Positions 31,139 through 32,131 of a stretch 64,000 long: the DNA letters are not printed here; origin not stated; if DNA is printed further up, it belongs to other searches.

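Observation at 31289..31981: PEP-CTERM-type sorting signal on a secreted protein in a genome context where no exosortase system is expected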

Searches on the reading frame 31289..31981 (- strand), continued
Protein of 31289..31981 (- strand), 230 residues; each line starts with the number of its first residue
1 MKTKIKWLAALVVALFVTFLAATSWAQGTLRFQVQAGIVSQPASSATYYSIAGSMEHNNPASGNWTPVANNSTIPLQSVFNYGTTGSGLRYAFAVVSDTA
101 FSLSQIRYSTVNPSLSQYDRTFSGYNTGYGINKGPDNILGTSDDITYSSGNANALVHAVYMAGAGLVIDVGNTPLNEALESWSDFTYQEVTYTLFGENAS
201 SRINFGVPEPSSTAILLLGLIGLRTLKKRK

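Call 50: find_encoding_contigs(protein=P0020, flank=10000, max_places=4)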
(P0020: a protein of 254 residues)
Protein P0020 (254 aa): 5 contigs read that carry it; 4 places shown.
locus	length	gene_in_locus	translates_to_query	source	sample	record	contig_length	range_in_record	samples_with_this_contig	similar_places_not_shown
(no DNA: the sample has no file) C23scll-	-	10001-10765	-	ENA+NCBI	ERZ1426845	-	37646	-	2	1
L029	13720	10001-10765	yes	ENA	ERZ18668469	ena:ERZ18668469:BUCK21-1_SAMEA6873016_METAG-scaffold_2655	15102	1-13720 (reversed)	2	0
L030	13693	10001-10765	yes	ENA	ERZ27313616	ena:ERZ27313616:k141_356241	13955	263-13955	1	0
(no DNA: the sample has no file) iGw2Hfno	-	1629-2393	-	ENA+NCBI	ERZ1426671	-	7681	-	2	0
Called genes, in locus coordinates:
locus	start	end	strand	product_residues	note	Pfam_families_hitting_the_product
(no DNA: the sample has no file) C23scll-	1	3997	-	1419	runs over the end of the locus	?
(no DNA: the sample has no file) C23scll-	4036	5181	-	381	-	PF02646:RmuC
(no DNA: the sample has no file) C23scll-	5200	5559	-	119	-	-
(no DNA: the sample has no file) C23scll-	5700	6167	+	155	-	PF09424:YqeY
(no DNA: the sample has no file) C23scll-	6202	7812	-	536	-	PF16927:HisKA_7TM, PF00512:HisKA, PF02518:HATPase_c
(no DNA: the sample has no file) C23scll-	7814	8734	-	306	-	-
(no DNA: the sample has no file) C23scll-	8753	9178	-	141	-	PF02675:AdoMet_dc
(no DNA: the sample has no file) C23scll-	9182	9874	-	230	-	PF01553:Acyltransferase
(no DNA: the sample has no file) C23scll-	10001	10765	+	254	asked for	-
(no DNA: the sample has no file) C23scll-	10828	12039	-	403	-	-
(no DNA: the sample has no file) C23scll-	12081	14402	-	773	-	PF00133:tRNA-synt_1, PF01406:tRNA-synt_1e (faint), PF09334:tRNA-synt_1g, PF08264:Anticodon_1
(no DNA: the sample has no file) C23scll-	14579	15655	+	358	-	-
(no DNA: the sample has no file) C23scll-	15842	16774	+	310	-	PF01471:PG_binding_1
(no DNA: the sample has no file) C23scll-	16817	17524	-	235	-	PF01522:Polysacc_deac_1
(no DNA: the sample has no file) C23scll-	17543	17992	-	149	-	PF00293:NUDIX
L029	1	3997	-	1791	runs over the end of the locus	PF02012:BNR (faint), PF15902:Sortilin-Vps10 (faint), PF13620:CarboxypepD_reg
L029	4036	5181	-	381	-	PF02646:RmuC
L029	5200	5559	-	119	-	-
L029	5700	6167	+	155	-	PF09424:YqeY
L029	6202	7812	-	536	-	PF16927:HisKA_7TM, PF00512:HisKA, PF02518:HATPase_c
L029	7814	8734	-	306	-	-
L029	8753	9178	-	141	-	PF02675:AdoMet_dc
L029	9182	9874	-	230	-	PF01553:Acyltransferase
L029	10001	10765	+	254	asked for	-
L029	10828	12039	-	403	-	-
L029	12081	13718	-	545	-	?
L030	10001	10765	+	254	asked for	-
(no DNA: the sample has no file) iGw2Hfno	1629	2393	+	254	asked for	-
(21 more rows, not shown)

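Call 52: search_protein_families(library=pfam, proteins=[P0008, P0012, P0013, P0017, P0021, P0025, P0029, P0048, P0034, P0042], max_evalue=1)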
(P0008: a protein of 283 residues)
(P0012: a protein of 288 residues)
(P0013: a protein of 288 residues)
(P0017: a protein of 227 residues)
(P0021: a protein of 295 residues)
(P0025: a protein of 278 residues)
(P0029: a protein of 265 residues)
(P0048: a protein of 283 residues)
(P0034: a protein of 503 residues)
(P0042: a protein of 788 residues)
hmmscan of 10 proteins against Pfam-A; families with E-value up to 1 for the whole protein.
P0008 (283 aa): 0 families

P0012 (288 aa): 0 families

P0013 (288 aa): 0 families

P0017 (227 aa): 1 family
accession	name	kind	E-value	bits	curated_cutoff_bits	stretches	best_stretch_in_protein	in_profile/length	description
PF07305.17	DUF1454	-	0.078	12.9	25.6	1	100-141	22-63/189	Protein of unknown function (DUF1454)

P0021 (295 aa): 0 families

P0025 (278 aa): 1 family
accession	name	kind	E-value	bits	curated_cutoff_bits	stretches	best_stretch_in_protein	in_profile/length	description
PF04042.21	DNA_pol_E_B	-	0.028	14.3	29.1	1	224-268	92-137/210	DNA polymerase alpha/epsilon subunit B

P0029 (265 aa): 1 family
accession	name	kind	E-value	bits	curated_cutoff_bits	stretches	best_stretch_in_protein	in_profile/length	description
PF19912.4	DUF6385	-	0.00086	19.8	26.8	1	222-264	23-63/82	Domain of unknown function (DUF6385)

P0048 (283 aa): 0 families

P0034 (503 aa): 6 families
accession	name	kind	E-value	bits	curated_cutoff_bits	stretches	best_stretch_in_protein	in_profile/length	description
PF15780.11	ASH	-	4.5e-05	24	27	1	98-184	4-93/98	Abnormal spindle-like microcephaly-assoc'd, ASPM-SPD-2-Hydin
PF22544.2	HYDIN_VesB_CFA65-like_Ig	-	0.00029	21.5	25.5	1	107-179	9-84/100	HYDIN/CFA65/VesB-like, Ig-like domain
PF24798.1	Ig-CFAP74_4th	-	0.095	13.3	28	1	107-179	5-79/95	CFAP74 forth Ig-like domain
PF24507.1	Ig_CFAP65_4th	-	0.14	13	27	1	144-173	25-54/76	CFAP65, fourth Ig-like domain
PF22073.2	Cep192_D4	-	0.17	12.5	35.5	0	101-181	4-94/112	Cep192 domain 4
PF09100.16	Qn_am_d_aIV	-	0.17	12.1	25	0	331-352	27-48/133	Quinohemoprotein amine dehydrogenase, alpha subunit domain IV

P0042 (788 aa): 10 families
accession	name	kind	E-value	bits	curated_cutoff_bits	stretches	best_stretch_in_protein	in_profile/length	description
PF00041.27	fn3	-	4.8e-05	23.9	25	1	73-152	2-81/84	Fibronectin type III domain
PF15780.11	ASH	-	6.2e-05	23.5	27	1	393-475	8-93/98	Abnormal spindle-like microcephaly-assoc'd, ASPM-SPD-2-Hydin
PF05593.20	RHS_repeat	-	0.00011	23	22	1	28-60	1-32/38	RHS Repeat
PF24507.1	Ig_CFAP65_4th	-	0.0071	17.2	27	1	435-486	25-75/76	CFAP65, fourth Ig-like domain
PF24291.1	Ig_CFAP65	-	0.0075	16.5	27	1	435-490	64-118/121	Cilia- and flagella-associated protein 65-like, Ig-like domain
PF09100.16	Qn_am_d_aIV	-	0.036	14.3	25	0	295-316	28-49/133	Quinohemoprotein amine dehydrogenase, alpha subunit domain IV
PF09294.16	Interfer-bind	-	0.047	14.4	21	1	115-155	61-102/104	Interferon-alpha/beta receptor, fibronectin type III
PF22544.2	HYDIN_VesB_CFA65-like_Ig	-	0.052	14.2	25.5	1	398-485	9-99/100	HYDIN/CFA65/VesB-like, Ig-like domain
PF22073.2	Cep192_D4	-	0.062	13.9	35.5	1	397-487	9-111/112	Cep192 domain 4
PF24798.1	Ig-CFAP74_4th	-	0.097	13.3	28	1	399-473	6-82/95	CFAP74 forth Ig-like domain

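Call 56: find_related_loci(query=A3, collection=metagenome_contigs, flank=10000)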
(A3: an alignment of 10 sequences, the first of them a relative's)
Query A3 (230 aa) in metagenome_contigs; peptide patterns used: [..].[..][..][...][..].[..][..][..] (x = any residue, [..] = any of these).
88 stretches matched a pattern; 6 encode a relative of the query (tblastn E <= 1e-3); 6 distinct loci.
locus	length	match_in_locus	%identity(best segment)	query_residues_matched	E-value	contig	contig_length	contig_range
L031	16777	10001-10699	47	1-230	2e-59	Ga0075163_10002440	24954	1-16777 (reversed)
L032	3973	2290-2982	51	1-230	5e-57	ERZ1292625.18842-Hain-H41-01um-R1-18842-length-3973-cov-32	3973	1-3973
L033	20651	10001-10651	33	24-228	2e-25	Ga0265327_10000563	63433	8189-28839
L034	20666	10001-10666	31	24-230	1e-22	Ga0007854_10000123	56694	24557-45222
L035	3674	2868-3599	32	2-230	5e-22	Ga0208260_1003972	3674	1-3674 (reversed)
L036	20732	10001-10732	32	2-230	6e-22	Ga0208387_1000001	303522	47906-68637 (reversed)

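Call 60: search_protein_families(library=ncbifam, proteins=[L034:14503-15570:-, L036:29-1051:+, L036:6840-7304:+, L033:7306-7698:+, L011:16140-16673:-, L029:7814-8734:-, L034:3888-4439:-, L036:7261-7881:-, L036:3850-5448:-, L011:15021-15554:-], max_evalue=0.01)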
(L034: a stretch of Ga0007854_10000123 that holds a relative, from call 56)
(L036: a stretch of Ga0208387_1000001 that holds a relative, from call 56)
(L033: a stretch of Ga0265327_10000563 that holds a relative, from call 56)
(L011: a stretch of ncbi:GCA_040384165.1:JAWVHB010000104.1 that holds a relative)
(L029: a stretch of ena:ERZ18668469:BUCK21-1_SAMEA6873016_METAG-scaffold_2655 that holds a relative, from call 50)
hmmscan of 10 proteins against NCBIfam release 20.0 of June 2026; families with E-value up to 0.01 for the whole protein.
L034:14503-15570:- (355 aa): 0 families

L036:29-1051:+ (340 aa): 0 families

L036:6840-7304:+ (154 aa): 0 families

L033:7306-7698:+ (130 aa): 0 families

L011:16140-16673:- (177 aa): 0 families

L029:7814-8734:- (306 aa): 0 families

L034:3888-4439:- (183 aa): 10 families
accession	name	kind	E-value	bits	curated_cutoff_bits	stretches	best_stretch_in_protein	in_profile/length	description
TIGR00521.1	coaBC_dfp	equivalog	2.5e-67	227.6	219.7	1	4-180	2-175/392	bifunctional phosphopantothenoylcysteine decarboxylase/phosphopantothenate--cysteine ligase CoaBC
TIGR02113.1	coaC_strep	equivalog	2e-59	200.4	261.4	1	7-181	2-175/177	phosphopantothenoylcysteine decarboxylase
NF033753.1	RiPP_decarbCypD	equivalog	3.8e-11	42.6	215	1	10-152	12-151/182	CypD family RiPP peptide-cysteine decarboxylase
NF006161.0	PRK08305.1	equivalog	7.2e-11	42.1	156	1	1-148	1-149/196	dipicolinate synthase subunit B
TIGR02700.1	flavo_MJ0208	hypoth_equivalog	4.8e-08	32.6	251.35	1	83-111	87-115/234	dihydromethanopterin reductase (acceptor)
TIGR02699.1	archaeo_AfpA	hypoth_equivalog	1e-07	31.7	192.45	1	83-127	80-125/174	archaeoflavoprotein AfpA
TIGR00421.1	ubiX_pad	subfamily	1.1e-06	28.5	108.9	1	7-143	1-135/181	UbiX family flavin prenyltransferase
TIGR02852.1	spore_dpaB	equivalog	3.7e-06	26.4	229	1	11-146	6-142/187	dipicolinate synthase subunit B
NF004685.0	PRK06029.1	subfamily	3.9e-06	27.1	188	1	6-117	2-114/187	UbiX family flavin prenyltransferase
NF041206.1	VdcB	exception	1.2e-05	25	290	1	7-143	1-136/184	non-oxidative hydroxyarylic acid decarboxylases subunit B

L036:7261-7881:- (206 aa): 4 families
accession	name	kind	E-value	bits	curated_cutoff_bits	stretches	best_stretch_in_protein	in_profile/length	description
TIGR00530.1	AGP_acyltrn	subfamily_domain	2.2e-13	50.1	102.95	1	37-162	16-129/130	1-acylglycerol-3-phosphate O-acyltransferase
NF006386.0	PRK08633.1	equivalog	4.5e-10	37.9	1221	1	13-168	415-557/1147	acyl-[ACP]--phospholipid O-acyltransferase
NF005291.0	PRK06814.1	equivalog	4.3e-07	28.2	1349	1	11-162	429-563/1140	acyl-[ACP]--phospholipid O-acyltransferase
NF011593.0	PRK15018.1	equivalog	6.6e-06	26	501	1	39-163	67-180/245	1-acylglycerol-3-phosphate O-acyltransferase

L036:3850-5448:- (532 aa): 74 families (the best 25 are shown)
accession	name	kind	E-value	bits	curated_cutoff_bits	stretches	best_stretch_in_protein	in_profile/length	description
NF046044.1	PnpS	equivalog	1.3e-46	159.3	400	1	294-526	163-389/390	two-component system histidine kinase PnpS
TIGR02966.1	phoR_proteo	equivalog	9.2e-43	146.5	334.2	1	293-525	106-332/333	phosphate regulon sensor histidine kinase PhoR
NF033092.0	HK_WalK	equivalog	1.8e-42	145.7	725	1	296-525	367-591/594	cell wall metabolism sensor histidine kinase WalK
TIGR02956.1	TMAO_torS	equivalog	4.2e-39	134.4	676.5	1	275-526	437-680/967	TMAO reductase system sensor histidine kinase/response regulator TorS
NF033091.0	HK_VanS_ACDEFG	equivalog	4.9e-38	130.9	400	1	275-514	48-282/293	vancomycin resistance histidine kinase VanS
NF008302.0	PRK11091.1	equivalog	2.2e-37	128.7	838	1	296-526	278-503/779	aerobic respiration two-component sensor histidine kinase ArcB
NF047874.1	MASE3_PAS_HK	subfamily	8.4e-34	117.3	560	1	269-526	370-623/655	MASE3 domain-containing sensor histidine kinase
NF012163.2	BaeS_SmeS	equivalog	1.7e-33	116.3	500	1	273-513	212-444/457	sensor histidine kinase efflux regulator BaeS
NF038297.2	hybrid_HK_HrmK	equivalog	3.2e-33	115.3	725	1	273-524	207-453/607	hybrid histidine kinase/response regulator HrmK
NF041880.1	EPS_EpsF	equivalog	1.4e-32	112.8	900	1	294-524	267-489/492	response regulator EpsF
NF033093.1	HK_VicK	exception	1.9e-32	112.5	680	1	298-524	206-431/448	cell wall metabolism sensor histidine kinase VicK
NF008318.0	PRK11107.1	equivalog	3.2e-32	111.5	890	1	278-526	270-516/920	two-component sensor histidine kinase BarA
NF041735.1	hist_kin_RppB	equivalog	8.4e-32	110.5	400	1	299-526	214-437/438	two-component system sensor histidine kinase RppB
NF045901.1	HisKinLetSLeg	equivalog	1.4e-30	106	1650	1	279-526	271-516/906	two-component system sensor histidine kinase LetS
NF008312.0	PRK11100.1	equivalog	3.6e-29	101.9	356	1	232-513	188-460/477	two-component system sensor histidine kinase CreC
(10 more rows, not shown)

L011:15021-15554:- (177 aa): 1 family
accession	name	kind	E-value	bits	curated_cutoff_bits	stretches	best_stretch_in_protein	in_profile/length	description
TIGR00864.1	PCC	subfamily_domain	0.0073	12.7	1861.4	1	78-159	1668-1745/2700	polycystin cation channel protein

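Call 79: search_solved_structures(query=A3, max_evalue=1)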
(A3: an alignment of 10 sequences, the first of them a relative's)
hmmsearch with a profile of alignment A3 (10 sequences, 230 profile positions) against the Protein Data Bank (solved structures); distinct sequences matched with E-value up to 1: 2.
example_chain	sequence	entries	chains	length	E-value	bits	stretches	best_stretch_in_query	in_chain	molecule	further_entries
2lc3_A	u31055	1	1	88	0.16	14.5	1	118-194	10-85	E3 ubiquitin-protein ligase HECTD1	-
2ba2_A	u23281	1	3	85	0.54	12.8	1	2-56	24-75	Hypothetical UPF0134 protein MPN010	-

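Call 83: find_encoding_contigs(protein=P0155, flank=10000, max_places=3)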
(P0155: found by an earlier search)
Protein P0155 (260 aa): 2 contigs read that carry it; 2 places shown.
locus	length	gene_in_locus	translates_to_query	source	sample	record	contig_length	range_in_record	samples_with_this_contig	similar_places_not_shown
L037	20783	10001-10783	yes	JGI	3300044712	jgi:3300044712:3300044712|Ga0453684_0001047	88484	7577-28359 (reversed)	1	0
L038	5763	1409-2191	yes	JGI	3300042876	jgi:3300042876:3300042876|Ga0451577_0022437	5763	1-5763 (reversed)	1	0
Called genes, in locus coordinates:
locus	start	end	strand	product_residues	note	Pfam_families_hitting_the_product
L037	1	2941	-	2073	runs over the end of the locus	-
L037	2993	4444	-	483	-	-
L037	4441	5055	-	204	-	-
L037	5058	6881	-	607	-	PF07963:N_methyl (weak), PF13620:CarboxypepD_reg (faint)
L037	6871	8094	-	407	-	PF00482:T2SSF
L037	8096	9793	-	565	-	PF05157:MshEN, PF00437:T2SSE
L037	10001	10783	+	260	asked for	-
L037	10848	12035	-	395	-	-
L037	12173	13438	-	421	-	-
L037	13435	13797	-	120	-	-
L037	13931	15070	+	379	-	PF08529:NusA_N, PF00575:S1, PF13184:KH_NusA_1st, PF26594:KH_NusA_2nd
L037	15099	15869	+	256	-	-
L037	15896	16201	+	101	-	-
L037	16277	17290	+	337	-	PF05697:Trigger_N, PF05698:Trigger_C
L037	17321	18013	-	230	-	PF04452:Methyltrans_RNA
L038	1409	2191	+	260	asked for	-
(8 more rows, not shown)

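Call 85: find_encoding_contigs(protein=P0012, flank=10000, max_places=3)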
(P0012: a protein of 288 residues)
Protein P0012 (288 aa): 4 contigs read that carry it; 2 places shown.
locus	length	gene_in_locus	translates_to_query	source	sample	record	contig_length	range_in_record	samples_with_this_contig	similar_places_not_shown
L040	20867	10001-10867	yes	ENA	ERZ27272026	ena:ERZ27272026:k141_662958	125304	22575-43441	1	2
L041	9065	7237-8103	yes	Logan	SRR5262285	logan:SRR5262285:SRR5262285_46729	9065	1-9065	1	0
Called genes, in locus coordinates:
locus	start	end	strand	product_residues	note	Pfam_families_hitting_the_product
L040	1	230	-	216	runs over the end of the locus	PF00657:Lipase_GDSL, PF13472:Lipase_GDSL_2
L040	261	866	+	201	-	PF13662:Toprim_4, PF21175:RecR_C (weak)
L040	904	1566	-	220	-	-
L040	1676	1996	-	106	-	PF00829:Ribosomal_L21p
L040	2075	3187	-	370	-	PF02646:RmuC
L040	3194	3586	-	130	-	-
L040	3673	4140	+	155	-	PF09424:YqeY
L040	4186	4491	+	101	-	-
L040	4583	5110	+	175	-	-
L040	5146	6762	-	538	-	PF16927:HisKA_7TM, PF00512:HisKA, PF02518:HATPase_c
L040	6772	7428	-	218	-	PF00702:Hydrolase (weak), PF12710:HAD, PF23270:HAD_RAM2_N (weak)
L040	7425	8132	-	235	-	PF01553:Acyltransferase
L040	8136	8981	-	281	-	PF00561:Abhydrolase_1 (faint)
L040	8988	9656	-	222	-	PF01553:Acyltransferase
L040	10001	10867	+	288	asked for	-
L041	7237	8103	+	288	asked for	-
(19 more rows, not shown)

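Call 88: search_protein_families(library=ncbifam, alignment_id=A3, max_evalue=0.01)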
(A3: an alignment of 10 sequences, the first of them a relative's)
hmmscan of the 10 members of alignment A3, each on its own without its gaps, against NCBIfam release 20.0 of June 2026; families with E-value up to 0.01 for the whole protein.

A. member 1, P0001 (230 aa): 5 families
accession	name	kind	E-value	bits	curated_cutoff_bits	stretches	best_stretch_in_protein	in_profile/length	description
NF038118.1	PEP_CTERM_CCXG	equivalog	6.3e-05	22.7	90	1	185-230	156-199/199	CCXG family PEP-CTERM protein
TIGR02595.1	PEP_CTERM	domain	0.00037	21.1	16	1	207-230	1-24/24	PEP-CTERM sorting domain-containing protein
NF038120.1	PEP_CTERM_QFxxD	subfamily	0.0017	18.3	80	0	207-229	193-215/215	NF038120 family PEP-CTERM protein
NF041927.1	Xrt_dep_XDP1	equivalog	0.0049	16.9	125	0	205-230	217-242/242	exosortase-dependent surface protein XDP1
NF038125.1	PEP_CTERM_THxN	subfamily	0.0075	15.9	85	1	202-230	216-246/246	THxN family PEP-CTERM protein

B. families by the number of members that match (of 10 scanned): 12 families
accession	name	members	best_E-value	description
TIGR02595.1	PEP_CTERM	5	0.0002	PEP-CTERM sorting domain-containing protein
NF038125.1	PEP_CTERM_THxN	5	0.00045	THxN family PEP-CTERM protein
NF038129.1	PEP_NF038129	4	1.8e-05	NF038129 family PEP-CTERM protein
NF038120.1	PEP_CTERM_QFxxD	4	0.0011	NF038120 family PEP-CTERM protein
NF038126.1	PEP_CTERM_FxDxF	4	0.0014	FxDxF family PEP-CTERM protein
NF038118.1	PEP_CTERM_CCXG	3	6.3e-05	CCXG family PEP-CTERM protein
NF041927.1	Xrt_dep_XDP1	3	0.0036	exosortase-dependent surface protein XDP1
NF038124.1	PEP_CTERM_TLD_A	2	1.8e-05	PEP_CTERM-anchored TLD domain-containing protein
NF041538.1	PEP_EDSA_1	2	0.0011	EDSAP-1 family PEP-CTERM protein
NF038130.1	PEP_NF038130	1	0.00062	NF038130 family PEP-CTERM protein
NF033554.9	floc_PepA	1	0.0041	flocculation-associated PEP-CTERM protein PepA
NF033947.0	PEP-cistern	1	0.0067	cistern family PEP-CTERM protein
